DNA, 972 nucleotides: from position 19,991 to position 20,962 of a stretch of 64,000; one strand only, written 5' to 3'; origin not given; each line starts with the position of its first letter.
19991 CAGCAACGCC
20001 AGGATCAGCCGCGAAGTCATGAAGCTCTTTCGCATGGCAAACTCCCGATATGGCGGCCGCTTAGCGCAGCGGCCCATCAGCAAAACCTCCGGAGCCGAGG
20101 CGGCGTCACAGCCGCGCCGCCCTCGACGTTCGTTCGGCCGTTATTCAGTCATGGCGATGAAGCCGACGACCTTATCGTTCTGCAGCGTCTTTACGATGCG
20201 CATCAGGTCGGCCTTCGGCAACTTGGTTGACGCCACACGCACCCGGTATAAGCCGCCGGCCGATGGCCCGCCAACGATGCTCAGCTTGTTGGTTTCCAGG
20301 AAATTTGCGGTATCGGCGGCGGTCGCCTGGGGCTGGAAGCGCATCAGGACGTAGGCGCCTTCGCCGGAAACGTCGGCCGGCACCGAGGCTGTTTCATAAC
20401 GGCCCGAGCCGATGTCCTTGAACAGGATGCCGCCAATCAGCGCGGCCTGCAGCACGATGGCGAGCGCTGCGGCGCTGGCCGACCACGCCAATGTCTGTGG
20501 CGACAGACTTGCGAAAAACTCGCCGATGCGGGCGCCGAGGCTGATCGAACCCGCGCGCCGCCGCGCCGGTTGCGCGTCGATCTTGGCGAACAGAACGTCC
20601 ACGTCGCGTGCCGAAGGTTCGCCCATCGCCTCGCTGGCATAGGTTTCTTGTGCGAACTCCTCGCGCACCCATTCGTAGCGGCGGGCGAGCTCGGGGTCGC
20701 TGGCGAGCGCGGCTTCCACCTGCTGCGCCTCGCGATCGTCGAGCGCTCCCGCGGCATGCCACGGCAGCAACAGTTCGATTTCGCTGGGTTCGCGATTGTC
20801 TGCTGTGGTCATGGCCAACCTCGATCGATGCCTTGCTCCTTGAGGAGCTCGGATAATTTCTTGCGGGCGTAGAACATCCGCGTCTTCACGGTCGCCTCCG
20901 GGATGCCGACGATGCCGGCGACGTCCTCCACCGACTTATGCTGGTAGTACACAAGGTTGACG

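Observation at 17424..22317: ECF sigma / anti-sigma / secreted S8 protease / radical-SAM operon facing a secreted Gly-repeat protein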

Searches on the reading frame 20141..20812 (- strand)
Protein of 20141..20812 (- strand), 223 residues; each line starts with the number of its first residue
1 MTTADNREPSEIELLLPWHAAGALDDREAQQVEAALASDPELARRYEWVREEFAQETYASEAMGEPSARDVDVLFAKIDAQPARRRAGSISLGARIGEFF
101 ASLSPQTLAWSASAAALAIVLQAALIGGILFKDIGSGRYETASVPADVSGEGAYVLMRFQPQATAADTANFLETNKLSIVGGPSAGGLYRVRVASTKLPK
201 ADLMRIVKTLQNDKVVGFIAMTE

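Call 4: search_protein_families(library=pfam, max_evalue=0.1, proteins=[window:20141-20812:-])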
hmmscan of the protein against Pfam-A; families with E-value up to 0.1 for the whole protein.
window:20141-20812:- (223 aa): 1 family
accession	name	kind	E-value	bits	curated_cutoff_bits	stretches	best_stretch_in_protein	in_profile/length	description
PF13490.11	zf-HC2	-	0.0021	18.6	22.2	1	11-38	3-30/35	Putative zinc-finger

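Call 5: search_protein_families(library=ncbifam, max_evalue=0.1, proteins=[window:20141-20812:-])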
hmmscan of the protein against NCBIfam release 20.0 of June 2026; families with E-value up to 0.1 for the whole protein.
window:20141-20812:- (223 aa): 2 families
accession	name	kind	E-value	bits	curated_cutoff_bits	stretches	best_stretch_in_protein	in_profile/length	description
NF052375.1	antisigma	equivalog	1.5e-07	31.6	100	1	16-149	2-122/217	anti-sigma factor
NF010501.0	PRK13920.1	subfamily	0.00011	21.9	225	1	11-79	3-70/213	putative anti-sigmaE protein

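Call 19: find_encoding_contigs(protein=window:20141-20812:-, flank=10000, max_places=6)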
Protein window:20141-20812:- (223 aa): no gene with exactly this product is on record in the collection.

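Call 41: find_homologous_proteins(query=window:20141-20812:-, max_evalue=0.00001)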
Query window:20141-20812:- (223 aa): 4276 proteins with E <= 0.00001 among 7281 candidates; the best 120 are listed.
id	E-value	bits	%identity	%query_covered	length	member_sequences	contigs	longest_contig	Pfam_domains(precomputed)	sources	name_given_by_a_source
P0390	1.0e-136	471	100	100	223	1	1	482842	-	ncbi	-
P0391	4.7e-119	414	89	100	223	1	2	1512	-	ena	-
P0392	2.9e-101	356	77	100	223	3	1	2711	-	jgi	jgi:anti-sigma factor RsiW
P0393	1.8e-100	353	76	100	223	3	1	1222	-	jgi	jgi:hypothetical protein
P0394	1.5e-99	350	76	100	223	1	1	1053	-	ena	-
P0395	3.3e-99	349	76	100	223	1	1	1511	-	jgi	-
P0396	8.3e-99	348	76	100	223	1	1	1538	-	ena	-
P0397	1.0e-98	347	77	100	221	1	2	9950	-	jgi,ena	jgi:hypothetical protein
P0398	1.1e-98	347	75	100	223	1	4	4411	-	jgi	jgi:anti-sigma factor RsiW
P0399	1.6e-98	347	76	100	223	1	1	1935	-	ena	-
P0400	1.7e-98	347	76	100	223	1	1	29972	-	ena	-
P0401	1.9e-98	347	76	100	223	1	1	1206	-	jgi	jgi:anti-sigma factor RsiW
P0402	2.1e-98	346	75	100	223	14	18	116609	-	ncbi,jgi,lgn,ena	ncbi:MAG: hypothetical protein ABSB77_25740 [Xanthobacteraceae bacterium]|jgi:hypothetical protein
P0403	2.2e-98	346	75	100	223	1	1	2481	-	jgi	jgi:anti-sigma-K factor RskA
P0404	3.0e-98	346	75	100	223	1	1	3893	-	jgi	-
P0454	3.8e-96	339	74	100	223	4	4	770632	-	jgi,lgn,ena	jgi:hypothetical protein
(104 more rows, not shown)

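Call 50: predict_structure(alignment_id=A3)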
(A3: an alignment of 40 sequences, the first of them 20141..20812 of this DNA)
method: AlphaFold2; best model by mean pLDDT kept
length: 223 residues; sequences in the alignment: 40
mean_pLDDT: 56.5   pTM: 0.37
mean pLDDT of the five models: 56.5, 46.0, 45.4, 44.6, 41.8
residues with pLDDT >= 90: 0; 70-90: 77; 50-70: 55; < 50: 91
segments of 3 or more residues with pLDDT < 50: 1-8, 56-66, 77-79, 81-135, 147-149, 216-223
pLDDT, mean of each block of 10 residues (from residue 1): 40 69 69 83 75 51 47 51 34 41 42 34 30 46 53 69 74 79 70 73 74 49 24
secondary structure, 60 per line:
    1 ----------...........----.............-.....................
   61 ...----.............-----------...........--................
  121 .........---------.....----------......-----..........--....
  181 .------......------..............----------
elements in order: H11-21 H26-38 H40-63 H68-80 H92-102 H105-129 E139-143 E154-159 H165-174 E177-181 E188-193 H200-213

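Call 55: fold_search(model_id=the predicted structure, library=pdb)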
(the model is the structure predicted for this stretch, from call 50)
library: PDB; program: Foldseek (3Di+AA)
matches with E <= 10: 457; with E <= 0.001: 0
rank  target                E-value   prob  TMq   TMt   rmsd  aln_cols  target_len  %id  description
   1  3ehf_D                3.3e-02  0.25  0.17  0.20  16.7       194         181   12  Crystal structure of DesKC in complex with AMP-PCP (released 2009-09-15)
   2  6xpk                  3.2e-01  0.38  0.18  0.34   8.4        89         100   15  CutR Screw, form 1 with 41.9 angstrom pitch (released 2020-07-22)
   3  9fho                  3.4e-01  0.15  0.14  0.09   9.9        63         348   19  Crystal structure of the arginine kinase Der p 20_like (putative isoform) (released 2025-06-11)
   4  8t7j_B                4.1e-01  0.13  0.15  0.10  16.1       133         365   19  Oxygen- and PLP-dependent Cap15 holoenzyme bound with phosphate anion (released 2023-08-23)
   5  6i6o_A                4.3e-01  0.15  0.16  0.30  12.0       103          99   16  Circular permutant of ribosomal protein S6, swap helix 2, L75A mutant (released 2019-11-27)
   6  5suh_B                4.6e-01  0.16  0.17  0.19  14.0       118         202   15  The structure of double ringed trimeric shell protein MSM0271 from the RMM microcompartment (released 2016-12-14)
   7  2z2s_D                5.5e-01  0.20  0.16  0.21  18.4       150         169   17  Crystal Structure of Rhodobacter sphaeroides SigE in complex with the anti-sigma ChrR (released 2008-02-05)
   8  4ckk_B                5.8e-01  0.15  0.18  0.10   8.4        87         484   14  Apo structure of 55 kDa N-terminal domain of E. coli DNA gyrase A subunit (released 2014-03-12)
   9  4ckk_C                6.2e-01  0.20  0.18  0.10   8.2        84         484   15  Apo structure of 55 kDa N-terminal domain of E. coli DNA gyrase A subunit (released 2014-03-12)
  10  5suh_C                6.2e-01  0.14  0.17  0.19  14.0       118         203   15  The structure of double ringed trimeric shell protein MSM0271 from the RMM microcompartment (released 2016-12-14)
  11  2qb6_A                6.6e-01  0.16  0.14  0.08   8.2        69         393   10  Saccharomyces cerevisiae cytosolic exopolyphosphatase, sulfate complex (released 2007-12-11)
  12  4rf6_A                7.0e-01  0.25  0.16  0.05   8.7        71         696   21  Crystal structure of double-domain arginine kinase from Anthopleura japonicas (released 2015-04-08)
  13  5i2c_A                7.0e-01  0.16  0.15  0.12   9.6        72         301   12  Arginine-bound CASTOR1 from Homo sapiens (released 2016-08-10)
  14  6fyx_m                7.0e-01  0.14  0.15  0.21   9.2        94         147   14  Structure of a partial yeast 48S preinitiation complex with eIF5 N-terminal domain (model C1) (released 2018-12-05)
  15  1xxa_A                7.0e-01  0.11  0.14  0.30   9.1        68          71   16  C-TERMINAL DOMAIN OF ESCHERICHIA COLI ARGININE REPRESSOR/ L-ARGININE COMPLEX; PB DERIVATIVE (released 1996-03-08)
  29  4nqw_B                1.0e+00  0.51  0.20  0.53  10.1        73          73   25  Structure of Mycobacterium tuberculosis extracytoplasmic function sigma factor SigK in complex with the cytosolic doma (released 2014-01-22)
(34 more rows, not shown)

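Call 61: search_dna_similar(query=window:20141-20812:-, collection=plasmids, mode=protein, max_rows=15)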
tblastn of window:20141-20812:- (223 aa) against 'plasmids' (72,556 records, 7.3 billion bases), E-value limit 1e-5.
Records with a match: 1; places in all: 1; records where one place covers at least 80% of the query: 1.
Best place of each record, by identity: <60% 1.
By first word of the organism name: Methylocapsa 1.
By predicted mobility (MOB-suite, as given by PLSDB): non-mobilizable 1.
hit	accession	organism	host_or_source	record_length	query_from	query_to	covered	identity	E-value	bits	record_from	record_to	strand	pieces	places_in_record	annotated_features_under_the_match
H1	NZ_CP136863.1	Methylocapsa polymorpha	Shagnum peat sample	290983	1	222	100%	35.8%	4e-22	101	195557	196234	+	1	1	hypothetical protein | sigma-70 family RNA polymerase sigma factor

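Call 62: get_annotated_region(hit=H1, flank=5000)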
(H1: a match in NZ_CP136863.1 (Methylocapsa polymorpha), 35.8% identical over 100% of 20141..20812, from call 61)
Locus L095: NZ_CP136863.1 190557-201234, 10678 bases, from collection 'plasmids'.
description: Methylocapsa polymorpha strain RX1 plasmid pRX1, complete sequence
organism: Methylocapsa polymorpha (NCBI taxid 3080828)
taxonomy: Bacteria; Pseudomonadota; Alphaproteobacteria; Hyphomicrobiales; Beijerinckiaceae; Methylocapsa; Methylocapsa polymorpha
host: -; source: Shagnum peat sample; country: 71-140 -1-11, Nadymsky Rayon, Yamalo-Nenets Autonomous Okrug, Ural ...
typing (MOB-suite, as given by PLSDB): non-mobilizable
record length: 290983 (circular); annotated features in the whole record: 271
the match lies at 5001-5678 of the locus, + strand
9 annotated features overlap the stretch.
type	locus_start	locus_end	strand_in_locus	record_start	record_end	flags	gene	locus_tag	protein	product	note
CDS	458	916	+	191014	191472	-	-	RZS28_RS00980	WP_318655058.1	LuxR C-terminal-related transcriptional regulator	GO:0006355 - regulation of DNA-templated transcription [Evidence IEA]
CDS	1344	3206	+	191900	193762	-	-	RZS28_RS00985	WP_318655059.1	S8 family serine peptidase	-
CDS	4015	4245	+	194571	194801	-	-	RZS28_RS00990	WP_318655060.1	hypothetical protein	-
CDS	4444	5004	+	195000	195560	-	-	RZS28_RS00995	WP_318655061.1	sigma-70 family RNA polymerase sigma factor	GO:0006352 - DNA-templated transcription initiation [Evidence IEA]; GO:0006355 - regulation of DNA-templated ...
CDS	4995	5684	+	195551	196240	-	-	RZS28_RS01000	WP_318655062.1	hypothetical protein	-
CDS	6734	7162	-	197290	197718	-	-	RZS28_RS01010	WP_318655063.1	transposase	GO:0006313 - DNA transposition [Evidence IEA]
CDS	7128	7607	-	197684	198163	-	-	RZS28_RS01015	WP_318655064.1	transposase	-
CDS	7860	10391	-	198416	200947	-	-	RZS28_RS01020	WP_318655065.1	glycosyl hydrolase family 28-related protein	-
CDS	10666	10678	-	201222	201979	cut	-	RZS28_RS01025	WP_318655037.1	IS5 family transposase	-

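Call 66: find_encoding_contigs(protein=P0523, flank=6000, max_places=3)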
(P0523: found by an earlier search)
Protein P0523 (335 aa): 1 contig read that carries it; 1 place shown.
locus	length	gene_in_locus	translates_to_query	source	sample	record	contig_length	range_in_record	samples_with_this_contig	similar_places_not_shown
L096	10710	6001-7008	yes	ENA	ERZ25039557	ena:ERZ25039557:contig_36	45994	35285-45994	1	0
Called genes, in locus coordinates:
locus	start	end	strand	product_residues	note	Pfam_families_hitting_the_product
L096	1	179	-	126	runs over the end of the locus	PF01541:GIY-YIG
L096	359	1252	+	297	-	-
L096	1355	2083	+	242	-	PF17645:Amdase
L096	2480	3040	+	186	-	-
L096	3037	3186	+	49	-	-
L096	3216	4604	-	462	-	PF00067:p450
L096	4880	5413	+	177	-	-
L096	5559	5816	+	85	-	-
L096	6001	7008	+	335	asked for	-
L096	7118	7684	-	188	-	PF10649:DUF2478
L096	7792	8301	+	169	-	-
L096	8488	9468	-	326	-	PF03401:TctC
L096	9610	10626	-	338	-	PF03480:DctP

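Call 67: find_encoding_contigs(protein=P0519, flank=6000, max_places=3)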
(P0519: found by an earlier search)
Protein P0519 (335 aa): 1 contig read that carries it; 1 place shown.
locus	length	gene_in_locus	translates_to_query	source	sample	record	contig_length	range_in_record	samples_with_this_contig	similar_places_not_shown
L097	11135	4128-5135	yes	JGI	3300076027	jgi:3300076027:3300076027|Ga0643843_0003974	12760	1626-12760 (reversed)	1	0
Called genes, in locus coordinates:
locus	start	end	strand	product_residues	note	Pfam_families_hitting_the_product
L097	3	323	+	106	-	?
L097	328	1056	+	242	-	PF17645:Amdase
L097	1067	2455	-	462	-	PF00067:p450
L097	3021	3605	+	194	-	-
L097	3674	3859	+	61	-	-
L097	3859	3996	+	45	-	-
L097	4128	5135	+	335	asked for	-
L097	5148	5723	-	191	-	PF10649:DUF2478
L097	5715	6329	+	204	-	-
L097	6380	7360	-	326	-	PF03401:TctC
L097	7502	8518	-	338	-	PF03480:DctP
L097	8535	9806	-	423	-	PF06808:DctM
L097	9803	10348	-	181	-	PF04290:DctQ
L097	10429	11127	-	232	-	PF02798:GST_N, PF13417:GST_N_3, PF13409:GST_N_2, PF00043:GST_C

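Call 93: find_encoding_contigs(protein=P0454, flank=6000, max_places=4)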
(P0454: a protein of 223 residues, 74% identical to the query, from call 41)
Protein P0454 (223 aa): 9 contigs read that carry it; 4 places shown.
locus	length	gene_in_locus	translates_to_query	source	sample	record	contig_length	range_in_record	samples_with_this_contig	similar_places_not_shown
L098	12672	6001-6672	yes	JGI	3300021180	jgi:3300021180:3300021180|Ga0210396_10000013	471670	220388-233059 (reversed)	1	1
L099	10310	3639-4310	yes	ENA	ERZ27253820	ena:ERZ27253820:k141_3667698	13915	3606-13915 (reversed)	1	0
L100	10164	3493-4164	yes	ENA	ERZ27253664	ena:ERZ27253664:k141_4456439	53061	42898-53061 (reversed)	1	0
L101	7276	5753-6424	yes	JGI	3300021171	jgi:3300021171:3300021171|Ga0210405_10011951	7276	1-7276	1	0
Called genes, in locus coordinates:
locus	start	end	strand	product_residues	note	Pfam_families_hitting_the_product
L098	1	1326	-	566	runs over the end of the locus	PF00890:FAD_binding_2, PF01266:DAO (faint), PF03486:HI0933_like (weak), PF07992:Pyr_redox_2 (weak), PF12831:FAD_oxidored, PF02910:Succ_DH_flav_C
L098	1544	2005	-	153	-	PF06240:COXG, PF10604:Polyketide_cyc2 (weak)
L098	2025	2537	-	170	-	-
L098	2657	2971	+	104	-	PF00355:Rieske, PF13806:Rieske_2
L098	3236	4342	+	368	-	PF01717:Meth_synt_2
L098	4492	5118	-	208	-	-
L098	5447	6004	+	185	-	PF04542:Sigma70_r2, PF08281:Sigma70_r4_2, PF04545:Sigma70_r4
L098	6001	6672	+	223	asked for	-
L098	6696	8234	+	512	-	PF00082:Peptidase_S8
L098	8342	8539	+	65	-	PF19124:DUF5808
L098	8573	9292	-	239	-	PF07264:EI24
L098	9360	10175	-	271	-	PF05708:Peptidase_C92 (weak)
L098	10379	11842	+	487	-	PF01266:DAO (faint), PF03486:HI0933_like (faint), PF07992:Pyr_redox_2 (weak), PF12831:FAD_oxidored, PF13450:NAD_binding_8, PF01593:Amino_oxidase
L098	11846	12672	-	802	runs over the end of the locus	PF01588:tRNA_bind, PF03483:B3_4, PF03484:B5, PF17759:tRNA_synthFbeta, PF03147:FDX-ACB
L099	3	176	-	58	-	?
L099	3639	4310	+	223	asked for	-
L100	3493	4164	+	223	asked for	-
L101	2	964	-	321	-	?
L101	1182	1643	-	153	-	PF06240:COXG, PF10604:Polyketide_cyc2 (weak)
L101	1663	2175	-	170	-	-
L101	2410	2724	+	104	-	PF00355:Rieske, PF13806:Rieske_2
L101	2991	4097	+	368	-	PF01717:Meth_synt_2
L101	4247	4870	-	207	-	-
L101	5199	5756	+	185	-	PF04542:Sigma70_r2, PF08281:Sigma70_r4_2, PF04545:Sigma70_r4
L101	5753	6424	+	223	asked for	-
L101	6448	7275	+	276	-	?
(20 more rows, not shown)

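Call 94: find_encoding_contigs(protein=P0391, flank=6000, max_places=4)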
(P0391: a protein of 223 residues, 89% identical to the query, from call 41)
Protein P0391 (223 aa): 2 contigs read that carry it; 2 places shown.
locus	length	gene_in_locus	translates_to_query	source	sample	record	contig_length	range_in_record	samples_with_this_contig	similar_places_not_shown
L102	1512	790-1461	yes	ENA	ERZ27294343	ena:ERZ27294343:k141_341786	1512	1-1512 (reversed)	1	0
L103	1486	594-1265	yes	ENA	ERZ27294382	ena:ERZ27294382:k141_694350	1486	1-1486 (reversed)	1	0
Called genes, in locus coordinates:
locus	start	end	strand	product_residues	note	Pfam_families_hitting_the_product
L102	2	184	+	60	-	?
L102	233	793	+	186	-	PF04542:Sigma70_r2, PF08281:Sigma70_r4_2, PF04545:Sigma70_r4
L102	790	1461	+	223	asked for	-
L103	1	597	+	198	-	?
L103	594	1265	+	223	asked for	-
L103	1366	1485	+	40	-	?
